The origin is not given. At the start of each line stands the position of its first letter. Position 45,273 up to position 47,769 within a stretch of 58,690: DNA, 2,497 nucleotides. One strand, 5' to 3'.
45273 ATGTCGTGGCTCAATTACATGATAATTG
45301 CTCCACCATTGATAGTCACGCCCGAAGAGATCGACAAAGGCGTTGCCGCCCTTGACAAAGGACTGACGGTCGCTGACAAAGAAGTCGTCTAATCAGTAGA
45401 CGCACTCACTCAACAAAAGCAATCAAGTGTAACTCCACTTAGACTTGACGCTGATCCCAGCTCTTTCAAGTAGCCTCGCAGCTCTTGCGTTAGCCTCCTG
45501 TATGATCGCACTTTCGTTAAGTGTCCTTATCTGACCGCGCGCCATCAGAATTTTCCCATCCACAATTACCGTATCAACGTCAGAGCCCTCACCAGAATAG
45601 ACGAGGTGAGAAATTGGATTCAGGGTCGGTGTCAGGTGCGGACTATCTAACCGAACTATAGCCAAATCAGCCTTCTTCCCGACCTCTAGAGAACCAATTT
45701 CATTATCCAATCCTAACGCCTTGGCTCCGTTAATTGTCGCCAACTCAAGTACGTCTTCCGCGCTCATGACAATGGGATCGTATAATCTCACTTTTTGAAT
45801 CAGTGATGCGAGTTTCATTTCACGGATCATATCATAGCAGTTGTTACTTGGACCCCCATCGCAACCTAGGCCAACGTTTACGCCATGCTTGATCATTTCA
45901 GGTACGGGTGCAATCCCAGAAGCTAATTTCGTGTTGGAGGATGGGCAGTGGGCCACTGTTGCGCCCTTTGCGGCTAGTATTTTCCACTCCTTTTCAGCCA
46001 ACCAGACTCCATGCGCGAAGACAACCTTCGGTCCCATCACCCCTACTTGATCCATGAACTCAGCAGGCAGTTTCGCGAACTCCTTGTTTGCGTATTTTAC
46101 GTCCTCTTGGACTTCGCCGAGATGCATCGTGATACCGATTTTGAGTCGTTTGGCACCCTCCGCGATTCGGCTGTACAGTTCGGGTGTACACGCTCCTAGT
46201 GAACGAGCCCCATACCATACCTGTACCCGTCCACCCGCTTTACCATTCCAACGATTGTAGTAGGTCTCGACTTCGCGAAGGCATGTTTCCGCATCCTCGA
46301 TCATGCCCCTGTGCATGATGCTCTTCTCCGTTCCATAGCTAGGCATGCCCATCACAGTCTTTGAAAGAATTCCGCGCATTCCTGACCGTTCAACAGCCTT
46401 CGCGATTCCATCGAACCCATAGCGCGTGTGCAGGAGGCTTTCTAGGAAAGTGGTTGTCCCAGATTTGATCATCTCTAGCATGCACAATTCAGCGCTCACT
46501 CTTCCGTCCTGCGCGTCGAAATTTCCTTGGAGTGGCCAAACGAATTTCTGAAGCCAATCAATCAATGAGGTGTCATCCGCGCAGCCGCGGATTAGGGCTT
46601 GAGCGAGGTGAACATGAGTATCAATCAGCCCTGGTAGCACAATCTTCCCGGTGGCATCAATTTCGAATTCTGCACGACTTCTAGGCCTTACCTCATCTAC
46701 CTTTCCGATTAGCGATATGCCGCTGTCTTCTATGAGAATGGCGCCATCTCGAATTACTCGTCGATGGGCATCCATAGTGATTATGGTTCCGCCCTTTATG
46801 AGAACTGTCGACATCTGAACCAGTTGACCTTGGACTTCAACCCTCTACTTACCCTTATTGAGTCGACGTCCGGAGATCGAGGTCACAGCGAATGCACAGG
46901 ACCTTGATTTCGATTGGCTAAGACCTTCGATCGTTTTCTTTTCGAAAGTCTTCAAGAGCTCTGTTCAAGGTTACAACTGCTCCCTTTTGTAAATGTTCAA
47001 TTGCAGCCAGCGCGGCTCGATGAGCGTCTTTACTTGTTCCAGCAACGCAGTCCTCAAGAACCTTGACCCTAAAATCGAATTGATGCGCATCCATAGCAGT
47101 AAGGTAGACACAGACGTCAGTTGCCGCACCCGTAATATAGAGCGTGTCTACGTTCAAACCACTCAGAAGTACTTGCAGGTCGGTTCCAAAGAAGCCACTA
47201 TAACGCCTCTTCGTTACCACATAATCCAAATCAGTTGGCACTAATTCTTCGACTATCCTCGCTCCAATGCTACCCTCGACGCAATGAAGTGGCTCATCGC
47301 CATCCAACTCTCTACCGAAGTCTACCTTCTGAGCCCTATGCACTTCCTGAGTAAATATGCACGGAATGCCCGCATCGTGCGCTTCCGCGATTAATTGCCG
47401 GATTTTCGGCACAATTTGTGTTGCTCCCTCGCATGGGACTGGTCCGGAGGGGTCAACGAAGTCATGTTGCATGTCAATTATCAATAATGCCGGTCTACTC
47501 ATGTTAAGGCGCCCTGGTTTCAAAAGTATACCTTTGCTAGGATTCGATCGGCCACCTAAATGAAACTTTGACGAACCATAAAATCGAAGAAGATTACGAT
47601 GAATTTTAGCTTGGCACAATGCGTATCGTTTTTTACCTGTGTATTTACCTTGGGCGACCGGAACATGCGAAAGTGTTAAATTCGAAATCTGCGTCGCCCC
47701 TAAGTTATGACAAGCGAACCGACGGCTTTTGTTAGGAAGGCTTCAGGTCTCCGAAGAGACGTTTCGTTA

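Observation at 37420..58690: Putative archaeal anaerobic purine/N-heterocycle fermentation island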

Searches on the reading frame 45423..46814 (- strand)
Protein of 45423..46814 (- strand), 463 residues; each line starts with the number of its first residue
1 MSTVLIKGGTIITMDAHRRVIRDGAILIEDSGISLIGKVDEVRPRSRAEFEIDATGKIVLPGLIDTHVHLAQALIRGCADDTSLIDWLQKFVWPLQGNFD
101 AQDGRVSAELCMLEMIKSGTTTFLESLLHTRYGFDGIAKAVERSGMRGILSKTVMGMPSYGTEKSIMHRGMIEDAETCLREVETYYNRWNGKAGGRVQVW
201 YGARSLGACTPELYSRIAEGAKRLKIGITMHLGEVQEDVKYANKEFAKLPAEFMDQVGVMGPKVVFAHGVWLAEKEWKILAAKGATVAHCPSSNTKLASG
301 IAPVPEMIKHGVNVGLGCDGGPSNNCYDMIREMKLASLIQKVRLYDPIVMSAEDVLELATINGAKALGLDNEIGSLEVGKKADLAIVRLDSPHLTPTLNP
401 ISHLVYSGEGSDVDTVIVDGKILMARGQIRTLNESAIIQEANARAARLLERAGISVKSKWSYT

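Call 4: search_protein_families(library=pfam, proteins=[window:45423-46814:-])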
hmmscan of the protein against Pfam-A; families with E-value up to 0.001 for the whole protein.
window:45423-46814:- (463 aa): 2 families
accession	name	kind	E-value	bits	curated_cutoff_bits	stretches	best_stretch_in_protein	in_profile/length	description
PF01979.26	Amidohydro_1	-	1.8e-81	274.5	25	1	58-423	1-345/345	Amidohydrolase family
PF07969.17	Amidohydro_3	-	1.5e-22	81.2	29.7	2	265-423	309-471/472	Amidohydrolase family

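Call 6: search_protein_families(library=ncbifam, proteins=[window:45423-46814:-], max_evalue=0.00001)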
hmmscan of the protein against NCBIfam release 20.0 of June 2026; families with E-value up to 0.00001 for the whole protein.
window:45423-46814:- (463 aa): 59 families (the best 25 are shown)
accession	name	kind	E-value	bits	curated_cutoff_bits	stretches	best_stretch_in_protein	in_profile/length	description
NF005557.0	PRK07228.1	equivalog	4.8e-133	444.1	522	1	3-454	2-443/445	5'-deoxyadenosine deaminase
NF004701.0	PRK06038.1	equivalog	7.1e-127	423.7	609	1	1-452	3-430/432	N-ethylammeline chlorohydrolase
NF006252.0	PRK08393.1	equivalog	1.8e-109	366.6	617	1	3-443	2-418/424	N-ethylammeline chlorohydrolase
NF006549.0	PRK09045.1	equivalog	2.9e-100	336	540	1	4-449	10-440/444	TRZ/ATZ family hydrolase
NF006055.0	PRK08203.1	equivalog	3.4e-90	302.8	532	1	3-452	6-454/455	8-oxoguanine deaminase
NF012037.0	PRK15493.1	equivalog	1.2e-82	278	779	1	9-443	8-428/435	bifunctional S-methyl-5'-thioadenosine deaminase/S-adenosylhomocysteine deaminase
NF004995.0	PRK06380.1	subfamily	1.8e-82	277.6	567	1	4-439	3-414/418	metal-dependent hydrolase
NF005211.0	PRK06687.1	equivalog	1.4e-80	271.1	703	1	10-432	8-417/419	TRZ/ATZ family protein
NF006056.0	PRK08204.1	subfamily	3.2e-74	250.3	391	1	1-453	2-445/449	hypothetical protein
NF009059.0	PRK12393.1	equivalog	1.9e-73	247.7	543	1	22-452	27-459/460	amidohydrolase family protein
NF005540.0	PRK07203.1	equivalog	6.2e-67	226.2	444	1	4-451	2-441/444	putative aminohydrolase SsnA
TIGR03314.1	Se_ssnA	subfamily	3.2e-63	214.1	455.5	1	5-451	2-440/441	putative selenium metabolism protein SsnA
TIGR02967.1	guan_deamin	equivalog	5.4e-58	196.9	375.4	1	19-392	2-365/401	guanine deaminase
NF006679.0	PRK09228.1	subfamily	2e-57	194.9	351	1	16-391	24-389/433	guanine deaminase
NF004801.0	PRK06151.1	subfamily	7.9e-56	189.9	416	1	5-449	5-463/491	chlorohydrolase family protein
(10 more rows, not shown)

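Call 25: search_solved_structures(query=window:45423-46814:-, max_evalue=1e-20)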
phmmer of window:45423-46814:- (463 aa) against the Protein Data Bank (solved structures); distinct sequences matched with E-value up to 1e-20: 23.
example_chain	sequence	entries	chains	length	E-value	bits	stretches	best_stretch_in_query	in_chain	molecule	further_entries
4v1x_A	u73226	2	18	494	2.3e-70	240.9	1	1-460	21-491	ATRAZINE CHLOROHYDROLASE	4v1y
4f0r_A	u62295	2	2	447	3e-66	227.3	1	6-452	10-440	5-methylthioadenosine/S-adenosylhomocysteine deaminase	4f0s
3lnp_A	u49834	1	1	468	5.9e-62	213.2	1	21-447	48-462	Amidohydrolase family Protein OLEI01672_1_465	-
7ww2_A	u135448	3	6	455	3e-60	207.5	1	3-451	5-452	8-oxoguanine deaminase | Hydroxydechloroatrazine ethylaminohydrolase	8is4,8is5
3hpa_A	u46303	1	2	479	1.6e-59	205.1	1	3-452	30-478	AMIDOHYDROLASE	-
4dyk_A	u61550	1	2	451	6.3e-57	196.6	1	11-448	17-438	AMIDOHYDROLASE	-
4gbd_A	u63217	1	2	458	7.9e-57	196.3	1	11-447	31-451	Putative uncharacterized protein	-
1j6p_A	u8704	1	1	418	2.5e-53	184.8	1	47-440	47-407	METAL-DEPENDENT HYDROLASE OF CYTOSINEDEMANIASE/CHLOROHYDROLASE FAMILY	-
1p1m_A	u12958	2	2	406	2.5e-53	184.7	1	47-440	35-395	Hypothetical protein TM0936 | Uncharacterized protein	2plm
4dzh_A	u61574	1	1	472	2.4e-52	181.5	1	4-445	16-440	AMIDOHYDROLASE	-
2uz9_A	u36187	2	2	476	8.4e-42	146.7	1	57-388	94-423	GUANINE DEAMINASE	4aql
3e0l_A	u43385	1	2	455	1.5e-39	139.3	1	57-388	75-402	Guanine deaminase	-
2paj_A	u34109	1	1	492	4.6e-37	131.1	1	39-439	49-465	putative cytosine/guanine deaminase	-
6ohb_A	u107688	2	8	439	6.1e-36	127.4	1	18-437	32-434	Guanine deaminase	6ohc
3ls9_A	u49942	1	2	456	7.8e-32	113.9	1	4-426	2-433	Triazine hydrolase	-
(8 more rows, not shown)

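Call 27: find_related_loci(query=window:45423-46814:-, collection=genome_contigs, flank=10000)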
Query window:45423-46814:- (463 aa) in genome_contigs; peptide patterns used: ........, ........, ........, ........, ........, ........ (x = any residue, [..] = any of these).
599 stretches matched a pattern (row limit reached: there are more); 544 encode a relative of the query (tblastn E <= 1e-3); the best 80 are kept; 80 distinct loci.
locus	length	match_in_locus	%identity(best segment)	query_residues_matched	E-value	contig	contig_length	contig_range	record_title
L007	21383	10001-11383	73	1-461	0e+0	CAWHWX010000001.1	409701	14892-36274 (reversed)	MAG: Candidatus Bathyarchaeota archaeon isolate MFD02248.bin.2.124 genome assembly, contig: contig_10871, whole genome s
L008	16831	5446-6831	74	1-462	0e+0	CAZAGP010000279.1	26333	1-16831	MAG TPA_asm: uncultured Candidatus Bathyarchaeia archaeon isolate SRP140028_co1_409 genome assembly, contig: k141_552089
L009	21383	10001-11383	72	1-461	0e+0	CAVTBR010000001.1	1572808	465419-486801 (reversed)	MAG: Candidatus Bathyarchaeota archaeon isolate MFD02248.bin.2.56 genome assembly, contig: contig_32965, whole genome sh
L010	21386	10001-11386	73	1-462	0e+0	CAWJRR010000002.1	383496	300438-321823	MAG: Candidatus Bathyarchaeota archaeon isolate MFD03726.bin.2.72 genome assembly, contig: contig_17485, whole genome sh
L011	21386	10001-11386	72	1-462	0e+0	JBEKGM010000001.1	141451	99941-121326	MAG: Candidatus Bathyarchaeia archaeon isolate SPRUCE 253 SPRUCE_253_1, whole genome shotgun sequence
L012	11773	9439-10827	70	1-463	0e+0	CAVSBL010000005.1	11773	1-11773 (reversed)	MAG: Candidatus Bathyarchaeota archaeon isolate MFD04408.bin.2.179 genome assembly, contig: contig_61248, whole genome s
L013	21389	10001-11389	70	1-463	0e+0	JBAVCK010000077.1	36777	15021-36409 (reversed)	MAG: Candidatus Bathyarchaeia archaeon isolate MFD04490_ilm_asm_bin17 k127_57008, whole genome shotgun sequence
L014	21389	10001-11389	69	1-463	0e+0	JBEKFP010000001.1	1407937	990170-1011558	MAG: Candidatus Bathyarchaeia archaeon isolate SPRUCE 232 SPRUCE_232_1, whole genome shotgun sequence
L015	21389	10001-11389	69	1-463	0e+0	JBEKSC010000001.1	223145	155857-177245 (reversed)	MAG: Candidatus Bathyarchaeia archaeon isolate SPRUCE 525 SPRUCE_525_1, whole genome shotgun sequence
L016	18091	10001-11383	74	1-461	0e+0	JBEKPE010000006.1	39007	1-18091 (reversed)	MAG: Candidatus Bathyarchaeia archaeon isolate SPRUCE 457 SPRUCE_457_6, whole genome shotgun sequence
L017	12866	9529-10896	70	1-456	0e+0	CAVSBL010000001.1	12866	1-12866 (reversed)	MAG: Candidatus Bathyarchaeota archaeon isolate MFD04408.bin.2.179 genome assembly, contig: contig_103546, whole genome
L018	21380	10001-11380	69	1-460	0e+0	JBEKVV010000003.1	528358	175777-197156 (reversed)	MAG: Candidatus Bathyarchaeia archaeon isolate SPRUCE 612 SPRUCE_612_3, whole genome shotgun sequence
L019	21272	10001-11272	73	1-424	0e+0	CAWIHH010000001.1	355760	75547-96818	MAG: Candidatus Bathyarchaeota archaeon isolate MFD03726.bin.2.69 genome assembly, contig: contig_102677, whole genome s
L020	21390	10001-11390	75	1-463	0e+0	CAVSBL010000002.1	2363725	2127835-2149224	MAG: Candidatus Bathyarchaeota archaeon isolate MFD04408.bin.2.179 genome assembly, contig: contig_12384, whole genome s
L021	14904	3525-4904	55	1-460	6e-177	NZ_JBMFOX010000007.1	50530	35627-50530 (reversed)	MAG: Candidatus Hadarchaeum sp. isolate KM4338-48 NODE_7_length_50530_cov_4.015321, whole genome shotgun sequence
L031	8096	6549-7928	51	1-460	5e-162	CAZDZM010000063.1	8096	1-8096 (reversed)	MAG TPA_asm: uncultured Candidatus Bathyarchaeia archaeon isolate binchicken_co124_290 genome assembly, contig: NODE_721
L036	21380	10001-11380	71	1-460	0e+0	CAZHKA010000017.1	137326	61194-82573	MAG TPA_asm: uncultured Candidatus Bathyarchaeia archaeon isolate SRP140028_co1_632 genome assembly, contig: k141_688876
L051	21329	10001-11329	44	1-454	9e-113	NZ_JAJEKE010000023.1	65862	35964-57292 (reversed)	Lutispora saccharofermentans strain m25 23, whole genome shotgun sequence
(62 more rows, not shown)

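Call 35: search_protein_families(library=pfam, proteins=[L051:14-1426:+, L051:1740-2354:+, L051:2374-2949:+, L051:2900-4300:+, L051:4617-4919:+, L051:4916-5260:+, L051:8473-9810:+, L051:16959-17510:-, L051:17998-19359:+, L051:19400-20284:+], max_evalue=0.00001)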
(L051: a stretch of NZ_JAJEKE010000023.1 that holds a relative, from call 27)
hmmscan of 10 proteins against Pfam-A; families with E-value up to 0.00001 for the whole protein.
L051:14-1426:+ (470 aa): 2 families
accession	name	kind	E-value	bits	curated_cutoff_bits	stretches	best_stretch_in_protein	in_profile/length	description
PF01979.26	Amidohydro_1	-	4.4e-28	98.9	25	1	51-439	1-345/345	Amidohydrolase family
PF07969.17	Amidohydro_3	-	4.2e-11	43.4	29.7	0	43-88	1-46/472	Amidohydrolase family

L051:1740-2354:+ (204 aa): 1 family
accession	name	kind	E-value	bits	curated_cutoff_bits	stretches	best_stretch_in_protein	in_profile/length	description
PF00857.26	Isochorismatase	-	2.6e-47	161.6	27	1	5-176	2-175/175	Isochorismatase domain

L051:2374-2949:+ (191 aa): 1 family
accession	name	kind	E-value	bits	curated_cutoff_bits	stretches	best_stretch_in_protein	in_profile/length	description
PF02441.25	Flavoprotein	-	1.5e-45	155.2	22.7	1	1-171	1-161/162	Flavoprotein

L051:2900-4300:+ (466 aa): 3 families
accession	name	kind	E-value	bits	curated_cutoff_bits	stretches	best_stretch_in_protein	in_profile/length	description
PF01977.22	UbiD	-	1.9e-57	194.2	23.3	1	114-308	6-203/206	3-octaprenyl-4-hydroxybenzoate carboxy-lyase Rift-related domain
PF20696.2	UbiD_C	-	2.8e-35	121.5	24.2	1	318-437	5-127/127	3-octaprenyl-4-hydroxybenzoate carboxy-lyase C-terminal domain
PF20695.2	UbiD_N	-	3.9e-14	52.9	24.3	1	27-103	1-77/78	3-octaprenyl-4-hydroxybenzoate carboxy-lyase N-terminal domain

L051:4617-4919:+ (100 aa): 0 families

L051:4916-5260:+ (114 aa): 1 family
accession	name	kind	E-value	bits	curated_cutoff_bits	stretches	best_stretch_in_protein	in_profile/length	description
PF00936.24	BMC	-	1.1e-20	73.7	24.5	1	7-86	1-75/75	BMC domain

L051:8473-9810:+ (445 aa): 1 family
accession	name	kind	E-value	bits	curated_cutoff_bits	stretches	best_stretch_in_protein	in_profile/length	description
PF00860.26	Xan_ur_permease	-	5.3e-46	157.5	27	1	31-407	2-386/389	Permease family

L051:16959-17510:- (183 aa): 2 families
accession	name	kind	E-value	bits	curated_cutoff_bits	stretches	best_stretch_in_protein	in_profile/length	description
PF14278.11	TetR_C_8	-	8.8e-18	64.7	26.1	1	74-161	6-93/103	Transcriptional regulator C-terminal region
PF00440.29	TetR_N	-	1.7e-09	37.8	24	1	16-54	6-44/47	Bacterial regulatory proteins, tetR family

L051:17998-19359:+ (453 aa): 3 families
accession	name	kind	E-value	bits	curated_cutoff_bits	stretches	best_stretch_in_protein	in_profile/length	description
PF04055.27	Radical_SAM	-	1.1e-19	71.7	29.5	1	116-246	3-143/166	Radical SAM superfamily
PF13186.11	SPASM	-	8.8e-07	29.6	21.5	1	331-387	1-59/67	Iron-sulfur cluster-binding domain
PF13353.11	Fer4_12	-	2.7e-06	28.2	22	1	118-233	13-136/137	4Fe-4S single cluster domain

L051:19400-20284:+ (294 aa): 1 family
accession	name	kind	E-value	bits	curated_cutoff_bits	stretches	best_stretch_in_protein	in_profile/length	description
PF02645.21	DegV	-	3.5e-59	200.9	27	1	15-293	2-279/280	Uncharacterised protein, DegV family COG1307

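Call 64: search_protein_families(library=pfam, proteins=[L010:16608-17648:-, L010:17703-19790:+, L010:19832-20623:+, L036:14591-15640:-, L036:9126-9908:+, L009:17690-18607:+, L009:18625-19596:+, L031:186-1262:-, L031:1440-2900:+, L031:2947-3612:+], max_evalue=0.00001)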
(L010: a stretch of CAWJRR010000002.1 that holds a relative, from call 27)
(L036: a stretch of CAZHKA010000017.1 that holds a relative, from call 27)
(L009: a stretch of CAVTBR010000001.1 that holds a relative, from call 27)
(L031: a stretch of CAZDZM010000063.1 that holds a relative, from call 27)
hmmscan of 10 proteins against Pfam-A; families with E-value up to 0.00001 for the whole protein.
L010:16608-17648:- (346 aa): 1 family
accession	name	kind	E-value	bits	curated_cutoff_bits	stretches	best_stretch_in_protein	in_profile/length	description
PF19328.4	DAP_DH_C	-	9.4e-40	136.9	23.3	1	141-335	1-200/206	2,4-diaminopentanoate dehydrogenase C-terminal domain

L010:17703-19790:+ (695 aa): 6 families
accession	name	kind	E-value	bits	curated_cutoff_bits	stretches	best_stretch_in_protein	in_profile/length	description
PF02754.22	CCG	-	5.7e-31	106.9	20.6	2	577-663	2-84/85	Cysteine-rich domain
PF02665.19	Nitrate_red_gam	-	5.3e-11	43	22.9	1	110-271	53-207/217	Nitrate reductase gamma subunit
PF13183.11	Fer4_8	-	8.3e-10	39.5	27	1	316-386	2-66/68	4Fe-4S dicluster domain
PF13187.11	Fer4_9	-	1.4e-09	38.2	27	1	319-386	2-49/52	4Fe-4S dicluster domain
PF13237.11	Fer4_10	-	1.7e-09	37.9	25.5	1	315-385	5-53/53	4Fe-4S dicluster domain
PF12797.12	Fer4_2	-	2.7e-06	27.4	24.5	0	314-331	5-22/22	4Fe-4S binding domain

L010:19832-20623:+ (263 aa): 1 family
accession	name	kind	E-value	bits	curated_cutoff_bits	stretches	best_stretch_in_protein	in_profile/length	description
PF01012.27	ETF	-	1.4e-46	159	26.7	1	26-208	4-180/181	Electron transfer flavoprotein domain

L036:14591-15640:- (349 aa): 1 family
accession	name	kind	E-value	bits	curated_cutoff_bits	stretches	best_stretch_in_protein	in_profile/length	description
PF02615.19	Ldh_2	-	3.7e-86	289.7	38.8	1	10-333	4-332/333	Malate/L-lactate dehydrogenase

L036:9126-9908:+ (260 aa): 0 families

L009:17690-18607:+ (305 aa): 1 family
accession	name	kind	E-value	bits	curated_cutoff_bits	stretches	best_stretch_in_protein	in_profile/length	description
PF01261.30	AP_endonuc_2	-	3.2e-20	73.3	31.1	1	79-263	52-221/249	Xylose isomerase-like TIM barrel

L009:18625-19596:+ (323 aa): 2 families
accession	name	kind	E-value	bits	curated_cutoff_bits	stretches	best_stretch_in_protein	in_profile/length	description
PF02826.25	2-Hacid_dh_C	-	7.5e-67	224.6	25.1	1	109-288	1-178/178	D-isomer specific 2-hydroxyacid dehydrogenase, NAD binding domain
PF00389.36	2-Hacid_dh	-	1.6e-32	112.5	24.6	1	7-320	3-134/134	D-isomer specific 2-hydroxyacid dehydrogenase, catalytic domain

L031:186-1262:- (358 aa): 1 family
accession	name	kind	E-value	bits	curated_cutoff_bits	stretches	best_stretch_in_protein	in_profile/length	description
PF02608.20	Bmp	-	2.1e-50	171.9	24.1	1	54-354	6-298/301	ABC transporter substrate-binding protein PnrA-like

L031:1440-2900:+ (486 aa): 4 families
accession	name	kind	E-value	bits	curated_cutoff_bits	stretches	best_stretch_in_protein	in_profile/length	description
PF02878.22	PGM_PMM_I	-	1.1e-28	100.1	22.5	1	27-152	2-131/138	Phosphoglucomutase/phosphomannomutase, alpha/beta/alpha domain I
PF02879.22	PGM_PMM_II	-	9e-21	74.8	29.3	1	176-275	3-103/103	Phosphoglucomutase/phosphomannomutase, alpha/beta/alpha domain II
PF02880.22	PGM_PMM_III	-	5.3e-16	59.2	20.7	1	280-388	2-114/115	Phosphoglucomutase/phosphomannomutase, alpha/beta/alpha domain III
PF00408.26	PGM_PMM_IV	-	1.6e-10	41.3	23.1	1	418-465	16-61/68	Phosphoglucomutase/phosphomannomutase, C-terminal domain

L031:2947-3612:+ (221 aa): 1 family
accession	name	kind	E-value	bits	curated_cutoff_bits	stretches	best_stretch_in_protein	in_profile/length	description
PF01791.15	DeoC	-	2e-18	67.3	23.8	1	10-218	5-227/229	DeoC/LacD family aldolase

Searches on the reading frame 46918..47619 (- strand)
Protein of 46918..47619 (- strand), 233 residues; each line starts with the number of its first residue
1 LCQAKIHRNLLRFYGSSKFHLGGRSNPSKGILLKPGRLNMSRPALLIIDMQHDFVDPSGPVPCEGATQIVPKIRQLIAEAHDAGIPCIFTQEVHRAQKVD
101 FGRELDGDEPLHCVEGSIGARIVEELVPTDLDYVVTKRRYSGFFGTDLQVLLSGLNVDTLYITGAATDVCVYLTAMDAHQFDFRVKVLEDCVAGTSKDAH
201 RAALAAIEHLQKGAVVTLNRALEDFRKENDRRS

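Call 4: search_protein_families(library=pfam, proteins=[window:46918-47619:-])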
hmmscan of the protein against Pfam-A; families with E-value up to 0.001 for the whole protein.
window:46918-47619:- (233 aa): 1 family
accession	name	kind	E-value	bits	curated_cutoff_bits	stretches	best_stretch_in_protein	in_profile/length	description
PF00857.26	Isochorismatase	-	1.1e-46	159.6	27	1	44-217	2-171/175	Isochorismatase domain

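Call 6: search_protein_families(library=ncbifam, proteins=[window:46918-47619:-], max_evalue=0.00001)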
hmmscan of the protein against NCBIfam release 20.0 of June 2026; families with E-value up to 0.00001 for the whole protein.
window:46918-47619:- (233 aa): 4 families
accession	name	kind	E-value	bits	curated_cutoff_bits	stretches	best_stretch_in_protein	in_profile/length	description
NF050097.1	BiurAmidohydBiuH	equivalog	1.8e-23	83.1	370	1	36-214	12-207/221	biuret amidohydrolase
TIGR03614.1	RutB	equivalog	5.3e-19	68.7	377.95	1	116-220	110-214/226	pyrimidine utilization protein B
NF008623.0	PRK11609.1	equivalog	1e-17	64.7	174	1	41-218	2-204/213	bifunctional nicotinamidase/pyrazinamidase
NF008517.0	PRK11440.1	equivalog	1.5e-14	54.4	195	1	38-207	4-171/188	hydrolase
